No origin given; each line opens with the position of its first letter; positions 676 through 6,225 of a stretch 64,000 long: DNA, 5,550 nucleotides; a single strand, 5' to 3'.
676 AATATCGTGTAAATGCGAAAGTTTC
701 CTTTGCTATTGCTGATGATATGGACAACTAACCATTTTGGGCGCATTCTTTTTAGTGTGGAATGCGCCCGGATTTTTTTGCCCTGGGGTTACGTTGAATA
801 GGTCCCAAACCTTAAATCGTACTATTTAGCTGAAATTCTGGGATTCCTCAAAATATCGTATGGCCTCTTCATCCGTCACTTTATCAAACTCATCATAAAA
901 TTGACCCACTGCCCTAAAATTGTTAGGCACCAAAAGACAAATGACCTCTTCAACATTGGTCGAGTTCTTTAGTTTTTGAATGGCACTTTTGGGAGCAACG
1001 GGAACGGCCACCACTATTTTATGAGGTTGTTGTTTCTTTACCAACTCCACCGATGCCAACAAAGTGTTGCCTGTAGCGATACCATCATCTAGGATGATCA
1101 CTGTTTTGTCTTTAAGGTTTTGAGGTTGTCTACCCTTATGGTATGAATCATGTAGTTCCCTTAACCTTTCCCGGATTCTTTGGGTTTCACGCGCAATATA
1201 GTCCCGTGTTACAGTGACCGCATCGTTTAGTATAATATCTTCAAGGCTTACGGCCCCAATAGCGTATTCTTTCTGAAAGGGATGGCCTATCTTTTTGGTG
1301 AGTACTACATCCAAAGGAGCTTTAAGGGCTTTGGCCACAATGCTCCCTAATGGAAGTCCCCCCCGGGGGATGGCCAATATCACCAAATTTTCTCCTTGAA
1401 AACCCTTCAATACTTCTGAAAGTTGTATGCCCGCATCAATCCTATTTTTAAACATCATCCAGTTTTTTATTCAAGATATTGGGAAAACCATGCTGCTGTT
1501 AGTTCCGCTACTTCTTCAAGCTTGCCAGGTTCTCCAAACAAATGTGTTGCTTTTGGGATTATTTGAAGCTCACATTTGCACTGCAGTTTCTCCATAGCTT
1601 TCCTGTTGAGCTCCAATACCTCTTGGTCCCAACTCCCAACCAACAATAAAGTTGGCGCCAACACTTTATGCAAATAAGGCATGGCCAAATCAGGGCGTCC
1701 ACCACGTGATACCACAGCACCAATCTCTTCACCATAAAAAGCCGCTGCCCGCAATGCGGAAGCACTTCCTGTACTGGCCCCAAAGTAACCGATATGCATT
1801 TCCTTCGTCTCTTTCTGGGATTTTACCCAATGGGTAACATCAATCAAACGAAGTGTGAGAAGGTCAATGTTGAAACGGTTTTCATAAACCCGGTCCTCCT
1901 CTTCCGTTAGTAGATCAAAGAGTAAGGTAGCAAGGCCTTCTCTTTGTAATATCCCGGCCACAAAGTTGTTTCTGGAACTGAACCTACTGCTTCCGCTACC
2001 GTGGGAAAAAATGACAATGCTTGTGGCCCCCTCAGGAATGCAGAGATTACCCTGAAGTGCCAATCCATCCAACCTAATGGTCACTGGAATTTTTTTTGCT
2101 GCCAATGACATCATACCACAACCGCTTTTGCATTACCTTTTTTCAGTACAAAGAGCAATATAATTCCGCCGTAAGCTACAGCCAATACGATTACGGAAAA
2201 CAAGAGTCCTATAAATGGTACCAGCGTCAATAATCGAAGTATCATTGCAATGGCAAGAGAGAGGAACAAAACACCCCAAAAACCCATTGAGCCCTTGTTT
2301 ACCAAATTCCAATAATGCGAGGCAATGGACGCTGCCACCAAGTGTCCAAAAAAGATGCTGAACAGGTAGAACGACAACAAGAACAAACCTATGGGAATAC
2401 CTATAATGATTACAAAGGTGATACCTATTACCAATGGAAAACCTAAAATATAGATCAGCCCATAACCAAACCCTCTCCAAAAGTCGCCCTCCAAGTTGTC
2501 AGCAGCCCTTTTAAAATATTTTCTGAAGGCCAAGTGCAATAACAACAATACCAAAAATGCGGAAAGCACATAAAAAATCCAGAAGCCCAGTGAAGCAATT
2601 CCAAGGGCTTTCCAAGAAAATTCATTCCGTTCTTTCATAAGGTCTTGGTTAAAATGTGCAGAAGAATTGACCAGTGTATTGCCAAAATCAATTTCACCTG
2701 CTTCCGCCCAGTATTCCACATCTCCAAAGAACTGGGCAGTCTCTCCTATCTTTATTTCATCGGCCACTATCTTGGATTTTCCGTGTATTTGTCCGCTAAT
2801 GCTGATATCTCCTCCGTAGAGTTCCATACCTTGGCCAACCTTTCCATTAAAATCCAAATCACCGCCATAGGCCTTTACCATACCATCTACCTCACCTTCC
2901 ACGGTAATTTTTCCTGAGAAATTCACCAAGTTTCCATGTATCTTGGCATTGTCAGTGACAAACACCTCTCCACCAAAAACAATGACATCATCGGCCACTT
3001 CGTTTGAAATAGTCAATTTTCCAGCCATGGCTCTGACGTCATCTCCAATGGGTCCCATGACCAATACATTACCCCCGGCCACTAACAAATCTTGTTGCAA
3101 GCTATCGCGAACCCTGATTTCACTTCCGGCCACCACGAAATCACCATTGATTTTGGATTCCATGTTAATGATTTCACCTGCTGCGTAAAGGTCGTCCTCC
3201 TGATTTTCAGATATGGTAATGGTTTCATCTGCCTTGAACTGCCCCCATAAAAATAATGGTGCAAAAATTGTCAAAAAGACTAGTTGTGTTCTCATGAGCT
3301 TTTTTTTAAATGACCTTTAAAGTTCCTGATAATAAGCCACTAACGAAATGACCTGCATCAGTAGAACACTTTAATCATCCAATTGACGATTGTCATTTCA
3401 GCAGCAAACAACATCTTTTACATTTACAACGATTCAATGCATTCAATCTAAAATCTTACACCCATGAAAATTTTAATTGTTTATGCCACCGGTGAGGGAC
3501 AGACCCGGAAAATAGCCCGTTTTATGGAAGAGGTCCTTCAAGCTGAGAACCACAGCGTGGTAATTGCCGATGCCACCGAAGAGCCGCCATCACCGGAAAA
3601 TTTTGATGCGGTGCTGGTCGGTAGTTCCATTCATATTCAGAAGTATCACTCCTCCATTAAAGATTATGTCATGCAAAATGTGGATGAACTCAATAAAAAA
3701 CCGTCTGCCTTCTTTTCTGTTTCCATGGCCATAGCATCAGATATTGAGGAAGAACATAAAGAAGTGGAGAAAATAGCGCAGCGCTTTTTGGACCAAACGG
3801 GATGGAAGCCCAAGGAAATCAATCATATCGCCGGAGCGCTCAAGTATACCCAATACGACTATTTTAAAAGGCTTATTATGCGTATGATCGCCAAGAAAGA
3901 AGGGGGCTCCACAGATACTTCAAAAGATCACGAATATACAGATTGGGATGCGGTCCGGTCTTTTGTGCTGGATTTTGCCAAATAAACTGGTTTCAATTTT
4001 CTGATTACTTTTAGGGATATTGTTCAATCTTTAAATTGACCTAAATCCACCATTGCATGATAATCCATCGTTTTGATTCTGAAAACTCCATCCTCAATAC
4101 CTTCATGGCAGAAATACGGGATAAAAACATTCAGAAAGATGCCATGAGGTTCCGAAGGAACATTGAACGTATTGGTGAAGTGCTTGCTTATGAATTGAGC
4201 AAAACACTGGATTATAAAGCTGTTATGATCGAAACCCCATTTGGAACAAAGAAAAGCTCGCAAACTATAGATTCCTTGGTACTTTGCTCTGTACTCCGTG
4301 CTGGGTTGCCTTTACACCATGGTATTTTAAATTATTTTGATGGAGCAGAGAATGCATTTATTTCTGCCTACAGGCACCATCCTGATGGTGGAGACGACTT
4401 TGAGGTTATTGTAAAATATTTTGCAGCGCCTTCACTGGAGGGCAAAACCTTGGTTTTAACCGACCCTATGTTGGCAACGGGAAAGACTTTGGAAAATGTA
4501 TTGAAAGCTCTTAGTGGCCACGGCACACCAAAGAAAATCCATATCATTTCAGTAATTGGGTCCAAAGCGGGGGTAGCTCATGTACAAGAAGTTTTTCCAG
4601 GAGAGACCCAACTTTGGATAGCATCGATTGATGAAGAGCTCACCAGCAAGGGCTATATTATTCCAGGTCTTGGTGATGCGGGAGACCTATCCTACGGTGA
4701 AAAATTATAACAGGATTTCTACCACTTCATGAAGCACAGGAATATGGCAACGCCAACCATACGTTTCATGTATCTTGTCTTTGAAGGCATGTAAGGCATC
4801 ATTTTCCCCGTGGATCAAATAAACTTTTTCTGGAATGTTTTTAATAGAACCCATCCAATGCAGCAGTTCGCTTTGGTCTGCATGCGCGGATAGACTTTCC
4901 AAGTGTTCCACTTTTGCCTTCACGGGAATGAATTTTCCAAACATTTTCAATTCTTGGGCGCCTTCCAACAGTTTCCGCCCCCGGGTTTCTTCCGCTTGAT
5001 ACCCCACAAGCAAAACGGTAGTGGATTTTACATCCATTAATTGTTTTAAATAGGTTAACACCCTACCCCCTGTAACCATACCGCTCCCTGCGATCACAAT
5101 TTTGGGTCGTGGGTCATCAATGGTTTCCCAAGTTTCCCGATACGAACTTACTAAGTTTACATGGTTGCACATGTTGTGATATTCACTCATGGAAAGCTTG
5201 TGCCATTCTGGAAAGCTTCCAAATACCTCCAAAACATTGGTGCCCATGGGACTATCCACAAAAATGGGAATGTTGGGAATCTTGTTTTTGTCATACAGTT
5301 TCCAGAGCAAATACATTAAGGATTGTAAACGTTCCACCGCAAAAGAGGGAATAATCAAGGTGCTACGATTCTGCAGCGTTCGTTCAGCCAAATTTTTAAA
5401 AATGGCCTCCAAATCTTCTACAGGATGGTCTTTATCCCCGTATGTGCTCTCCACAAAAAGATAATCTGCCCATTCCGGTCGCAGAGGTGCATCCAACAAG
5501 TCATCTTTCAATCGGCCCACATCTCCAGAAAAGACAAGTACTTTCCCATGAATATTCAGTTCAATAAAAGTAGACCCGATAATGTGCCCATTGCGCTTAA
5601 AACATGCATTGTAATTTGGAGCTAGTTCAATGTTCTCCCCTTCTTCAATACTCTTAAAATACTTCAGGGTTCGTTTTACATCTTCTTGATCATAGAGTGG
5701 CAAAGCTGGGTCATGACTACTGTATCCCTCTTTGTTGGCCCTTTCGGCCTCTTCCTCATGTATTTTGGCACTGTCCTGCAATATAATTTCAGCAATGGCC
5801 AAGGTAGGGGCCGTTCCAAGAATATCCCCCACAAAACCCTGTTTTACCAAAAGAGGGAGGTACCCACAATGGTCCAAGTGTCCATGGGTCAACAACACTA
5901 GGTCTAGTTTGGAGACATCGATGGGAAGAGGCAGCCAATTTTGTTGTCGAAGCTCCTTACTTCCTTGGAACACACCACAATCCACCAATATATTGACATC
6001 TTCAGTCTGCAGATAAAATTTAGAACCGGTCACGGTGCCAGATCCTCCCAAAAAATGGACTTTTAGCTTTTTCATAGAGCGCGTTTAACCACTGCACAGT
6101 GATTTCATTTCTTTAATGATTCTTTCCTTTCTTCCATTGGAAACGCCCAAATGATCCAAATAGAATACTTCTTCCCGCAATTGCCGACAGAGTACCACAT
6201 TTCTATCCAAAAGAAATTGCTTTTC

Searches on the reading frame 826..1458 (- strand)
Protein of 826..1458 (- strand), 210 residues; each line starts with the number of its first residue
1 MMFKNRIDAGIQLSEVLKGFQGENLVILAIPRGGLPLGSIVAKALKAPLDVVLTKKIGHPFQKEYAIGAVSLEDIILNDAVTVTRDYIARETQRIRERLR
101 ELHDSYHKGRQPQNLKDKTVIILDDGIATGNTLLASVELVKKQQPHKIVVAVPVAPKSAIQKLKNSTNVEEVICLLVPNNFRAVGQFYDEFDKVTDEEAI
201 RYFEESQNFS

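Call 62: search_protein_families(library=pfam, proteins=[window:826-1458:-], max_evalue=0.01)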
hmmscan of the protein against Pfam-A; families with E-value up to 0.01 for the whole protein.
window:826-1458:- (210 aa): 5 families
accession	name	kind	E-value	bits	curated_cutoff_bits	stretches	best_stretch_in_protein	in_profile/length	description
PF00156.33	Pribosyltran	-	1.8e-19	70.1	26.3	1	15-163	21-133/158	Phosphoribosyl transferase domain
PF14681.12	UPRTase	-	9.9e-08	32.1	27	1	105-173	108-178/206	Uracil phosphoribosyltransferase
PF24390.1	PRTase-CE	-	1.2e-05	25.7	27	1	109-184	103-178/253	PRTase-CE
PF15609.12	PRTase_2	-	0.00018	21.5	28.8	1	114-161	115-163/188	Phosphoribosyl transferase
PF17068.10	RRG8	-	0.005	16.6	27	1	67-186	153-270/277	Required for respiratory growth protein 8 mitochondrial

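Call 75: find_encoding_contigs(protein=window:826-1458:-, flank=10000, max_places=2)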
Protein window:826-1458:- (210 aa): no gene with exactly this product is on record in the collection.

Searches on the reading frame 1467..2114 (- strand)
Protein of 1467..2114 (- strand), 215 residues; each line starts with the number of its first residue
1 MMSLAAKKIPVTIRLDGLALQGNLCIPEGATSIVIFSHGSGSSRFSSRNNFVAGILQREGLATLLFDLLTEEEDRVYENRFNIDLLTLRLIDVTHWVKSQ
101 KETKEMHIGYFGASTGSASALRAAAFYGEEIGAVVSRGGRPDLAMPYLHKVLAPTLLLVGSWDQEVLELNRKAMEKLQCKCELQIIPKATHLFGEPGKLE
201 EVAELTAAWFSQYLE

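Call 62: search_protein_families(library=pfam, proteins=[window:1467-2114:-], max_evalue=0.01)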
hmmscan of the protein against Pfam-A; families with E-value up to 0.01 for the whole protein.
window:1467-2114:- (215 aa): 4 families
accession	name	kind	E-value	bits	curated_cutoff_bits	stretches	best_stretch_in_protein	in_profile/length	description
PF00326.27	Peptidase_S9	-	2.1e-05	24.6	22.6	1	148-214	138-210/213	Prolyl oligopeptidase family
PF01738.24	DLH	-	4.7e-05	23.5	21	1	88-199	79-194/217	Dienelactone hydrolase family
PF12146.15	Hydrolase_4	-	0.0023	17.7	27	0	149-192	188-233/239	Serine aminopeptidase, S33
PF00561.26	Abhydrolase_1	-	0.0079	16.3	25.8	0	60-172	27-134/245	alpha/beta hydrolase fold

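Call 76: find_encoding_contigs(protein=window:1467-2114:-, flank=10000, max_places=2)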
Protein window:1467-2114:- (215 aa): 2 contigs read that carry it; 1 place shown.
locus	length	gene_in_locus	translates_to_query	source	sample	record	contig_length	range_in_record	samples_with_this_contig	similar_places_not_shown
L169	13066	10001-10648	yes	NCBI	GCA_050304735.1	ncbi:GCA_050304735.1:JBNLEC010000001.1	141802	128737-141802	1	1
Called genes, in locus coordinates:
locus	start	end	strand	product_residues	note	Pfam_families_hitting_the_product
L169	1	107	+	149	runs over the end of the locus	PF02308:MgtC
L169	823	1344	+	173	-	PF16395:DUF5004, PF13648:Lipocalin_4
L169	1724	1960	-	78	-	-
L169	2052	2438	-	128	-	-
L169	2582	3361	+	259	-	PF02405:MlaE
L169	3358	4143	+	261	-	PF00005:ABC_tran, PF13304:AAA_21 (faint)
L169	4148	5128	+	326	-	PF02470:MlaD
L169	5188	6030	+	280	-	PF03477:ATP-cone (weak)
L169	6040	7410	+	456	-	PF00753:Lactamase_B, PF23023:Anti-Pycsar_Apyc1 (weak), PF12706:Lactamase_B_2, PF16661:Lactamase_B_6, PF10996:Beta-Casp, PF07521:RMMBL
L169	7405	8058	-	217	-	PF14681:UPRTase, PF00156:Pribosyltran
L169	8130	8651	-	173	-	PF12724:Flavodoxin_5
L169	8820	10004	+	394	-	PF04519:Bactofilin (faint), PF26514:DUF8173 (weak)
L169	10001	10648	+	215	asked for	PF00326:Peptidase_S9 (faint)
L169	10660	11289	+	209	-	PF00156:Pribosyltran, PF14681:UPRTase (weak), PF24390:PRTase-CE (faint)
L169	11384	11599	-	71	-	PF07311:Dodecin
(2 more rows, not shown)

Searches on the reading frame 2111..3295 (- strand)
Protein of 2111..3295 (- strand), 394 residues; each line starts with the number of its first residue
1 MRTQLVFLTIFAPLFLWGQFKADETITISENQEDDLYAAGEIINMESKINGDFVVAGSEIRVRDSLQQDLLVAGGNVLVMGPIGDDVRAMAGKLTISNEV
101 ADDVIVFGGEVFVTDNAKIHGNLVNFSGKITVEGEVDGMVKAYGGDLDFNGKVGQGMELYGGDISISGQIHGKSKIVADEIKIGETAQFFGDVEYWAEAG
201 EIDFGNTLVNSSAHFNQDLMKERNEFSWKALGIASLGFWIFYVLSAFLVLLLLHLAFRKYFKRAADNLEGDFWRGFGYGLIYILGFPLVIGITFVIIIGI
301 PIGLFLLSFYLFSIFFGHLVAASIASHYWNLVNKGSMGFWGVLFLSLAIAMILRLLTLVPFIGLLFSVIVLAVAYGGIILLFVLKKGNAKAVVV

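Call 5: search_protein_families(library=pfam, proteins=[window:2111-3295:-], max_evalue=0.01)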
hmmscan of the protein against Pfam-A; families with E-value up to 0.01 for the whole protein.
window:2111-3295:- (394 aa): 2 families
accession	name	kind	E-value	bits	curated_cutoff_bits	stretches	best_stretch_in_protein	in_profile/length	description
PF04519.19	Bactofilin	-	2.8e-05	24.7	27.9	1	113-195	3-82/98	Polymer-forming cytoskeletal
PF03961.19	FapA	-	4.1e-05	23.8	31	1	124-220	16-111/272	Flagellar Assembly Protein A beta solenoid domain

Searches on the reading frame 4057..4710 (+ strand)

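Call 5: search_protein_families(library=pfam, proteins=[window:4057-4710:+], max_evalue=0.01)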
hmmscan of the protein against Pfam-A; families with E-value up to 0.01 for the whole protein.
window:4057-4710:+ (217 aa): 4 families
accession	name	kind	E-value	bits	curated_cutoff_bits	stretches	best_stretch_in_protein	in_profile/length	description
PF14681.12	UPRTase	-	1e-41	143.2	27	1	10-214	4-205/206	Uracil phosphoribosyltransferase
PF00156.33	Pribosyltran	-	6.8e-12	45.4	26.3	1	69-177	21-134/158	Phosphoribosyl transferase domain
PF24390.1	PRTase-CE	-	0.005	17.2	27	1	125-193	103-173/253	PRTase-CE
PF15609.12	PRTase_2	-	0.0086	16.1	28.8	0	129-168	119-158/188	Phosphoribosyl transferase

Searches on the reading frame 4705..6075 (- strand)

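Call 62: search_protein_families(library=pfam, proteins=[window:4705-6075:-], max_evalue=0.01)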
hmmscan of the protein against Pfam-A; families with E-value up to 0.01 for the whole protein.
window:4705-6075:- (456 aa): 6 families
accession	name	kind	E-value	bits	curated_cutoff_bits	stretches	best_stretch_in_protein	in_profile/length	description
PF10996.14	Beta-Casp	-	6.3e-33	114.3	27.7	1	251-369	2-120/120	Beta-Casp domain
PF07521.17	RMMBL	-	8.7e-20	70.9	21.6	1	383-446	2-63/63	Zn-dependent metallo-hydrolase RNA specificity domain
PF12706.13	Lactamase_B_2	-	1.5e-10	41.5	27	1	28-218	2-172/200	Beta-lactamase superfamily domain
PF00753.33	Lactamase_B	-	2.8e-10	40.9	22.7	1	20-87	9-74/196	Metallo-beta-lactamase superfamily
PF16661.11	Lactamase_B_6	-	1.1e-08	35.1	27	1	22-196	2-172/193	Metallo-beta-lactamase superfamily domain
PF13483.12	Lactamase_B_3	-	0.0039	17.6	24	1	18-75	8-55/160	Beta-lactamase superfamily domain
